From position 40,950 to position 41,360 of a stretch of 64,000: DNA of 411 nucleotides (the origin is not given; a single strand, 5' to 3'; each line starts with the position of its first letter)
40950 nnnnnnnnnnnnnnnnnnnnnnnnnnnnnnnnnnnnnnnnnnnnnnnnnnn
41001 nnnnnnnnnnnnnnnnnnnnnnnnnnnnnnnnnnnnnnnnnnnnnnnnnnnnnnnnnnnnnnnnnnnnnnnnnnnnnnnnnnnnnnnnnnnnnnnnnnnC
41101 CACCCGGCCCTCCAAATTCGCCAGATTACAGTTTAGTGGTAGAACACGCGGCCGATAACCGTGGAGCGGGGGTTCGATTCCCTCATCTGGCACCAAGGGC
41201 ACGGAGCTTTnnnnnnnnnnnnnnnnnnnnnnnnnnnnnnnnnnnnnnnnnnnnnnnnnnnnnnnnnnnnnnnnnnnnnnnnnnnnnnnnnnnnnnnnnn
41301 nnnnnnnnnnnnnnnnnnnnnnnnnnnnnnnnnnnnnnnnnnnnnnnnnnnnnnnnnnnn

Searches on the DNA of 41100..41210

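Call 91: search_rna_families(source=window, start=41100, end=41210, threshold=evalue, max_evalue=0.01, show_alignments=1)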
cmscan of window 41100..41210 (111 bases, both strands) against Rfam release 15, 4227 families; matches with E-value up to 0.01: 1.
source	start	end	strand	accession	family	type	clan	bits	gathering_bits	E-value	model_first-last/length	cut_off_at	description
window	41121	41190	+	RF00005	tRNA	Gene; tRNA;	CL00001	41.4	29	4e-08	2-69/71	no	tRNA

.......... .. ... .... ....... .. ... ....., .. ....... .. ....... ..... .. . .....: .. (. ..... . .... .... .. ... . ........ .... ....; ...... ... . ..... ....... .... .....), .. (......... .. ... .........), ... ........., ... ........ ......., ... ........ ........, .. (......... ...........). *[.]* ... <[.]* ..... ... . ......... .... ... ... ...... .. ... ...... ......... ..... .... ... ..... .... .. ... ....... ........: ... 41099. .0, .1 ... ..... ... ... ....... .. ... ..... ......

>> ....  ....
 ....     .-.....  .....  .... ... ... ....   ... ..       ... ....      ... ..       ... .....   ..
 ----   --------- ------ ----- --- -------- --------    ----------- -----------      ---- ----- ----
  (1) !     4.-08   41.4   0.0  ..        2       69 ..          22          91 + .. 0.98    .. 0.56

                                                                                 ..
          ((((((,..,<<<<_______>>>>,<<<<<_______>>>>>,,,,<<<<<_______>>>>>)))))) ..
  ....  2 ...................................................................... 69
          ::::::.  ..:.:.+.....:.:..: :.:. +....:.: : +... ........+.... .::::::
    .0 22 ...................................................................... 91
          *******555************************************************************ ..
